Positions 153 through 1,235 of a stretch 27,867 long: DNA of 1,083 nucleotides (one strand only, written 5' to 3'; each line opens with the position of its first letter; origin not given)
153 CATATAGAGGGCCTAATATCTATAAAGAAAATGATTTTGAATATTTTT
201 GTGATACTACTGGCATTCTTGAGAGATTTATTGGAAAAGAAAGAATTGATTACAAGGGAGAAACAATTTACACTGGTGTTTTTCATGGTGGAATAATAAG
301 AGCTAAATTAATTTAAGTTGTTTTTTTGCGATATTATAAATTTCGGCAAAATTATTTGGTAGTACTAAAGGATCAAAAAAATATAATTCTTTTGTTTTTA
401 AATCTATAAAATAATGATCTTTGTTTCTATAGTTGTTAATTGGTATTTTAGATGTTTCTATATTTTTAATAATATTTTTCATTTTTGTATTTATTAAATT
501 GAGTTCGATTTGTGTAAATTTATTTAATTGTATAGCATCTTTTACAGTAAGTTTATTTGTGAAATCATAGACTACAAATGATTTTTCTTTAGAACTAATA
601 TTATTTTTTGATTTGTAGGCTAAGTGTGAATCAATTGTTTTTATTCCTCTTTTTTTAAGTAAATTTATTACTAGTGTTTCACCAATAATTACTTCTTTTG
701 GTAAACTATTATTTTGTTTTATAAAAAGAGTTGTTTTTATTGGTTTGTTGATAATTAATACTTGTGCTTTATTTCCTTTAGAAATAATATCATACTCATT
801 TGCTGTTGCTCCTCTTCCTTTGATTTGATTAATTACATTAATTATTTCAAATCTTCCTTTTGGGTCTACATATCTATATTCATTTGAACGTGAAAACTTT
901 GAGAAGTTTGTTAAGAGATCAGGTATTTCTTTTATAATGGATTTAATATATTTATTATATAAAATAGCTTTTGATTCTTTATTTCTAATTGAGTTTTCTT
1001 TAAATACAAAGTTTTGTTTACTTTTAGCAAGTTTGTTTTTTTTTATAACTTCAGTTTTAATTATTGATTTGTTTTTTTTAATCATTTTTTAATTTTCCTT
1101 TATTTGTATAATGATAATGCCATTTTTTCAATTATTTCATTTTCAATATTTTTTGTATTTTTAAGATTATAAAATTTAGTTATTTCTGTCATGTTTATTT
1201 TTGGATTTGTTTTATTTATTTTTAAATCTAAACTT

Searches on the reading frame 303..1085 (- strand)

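Call 10: search_protein_families(library=pfam, proteins=[window:303-1085:-], max_evalue=0.001)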
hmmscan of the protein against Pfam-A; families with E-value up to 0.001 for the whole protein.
window:303-1085:- (260 aa): 0 families

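Call 31: search_protein_families(library=ncbifam, proteins=[window:303-1082:-], max_evalue=10)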
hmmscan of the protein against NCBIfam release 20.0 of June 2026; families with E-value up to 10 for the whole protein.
window:303-1082:- (259 aa): 2 families
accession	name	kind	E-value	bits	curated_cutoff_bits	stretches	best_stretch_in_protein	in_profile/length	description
TIGR04032.1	toxin_SdpC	subfamily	0.055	13.3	99.2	1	27-73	32-80/172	sporulation delaying protein family toxin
NF006232.0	PRK08366.1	equivalog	0.31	9.6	646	1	18-52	318-352/394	2-ketoisovalerate ferredoxin oxidoreductase subunit alpha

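Call 32: search_protein_families(library=pfam, proteins=[window:303-1082:-], max_evalue=10)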
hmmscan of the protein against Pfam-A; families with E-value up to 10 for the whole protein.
window:303-1082:- (259 aa): 0 families
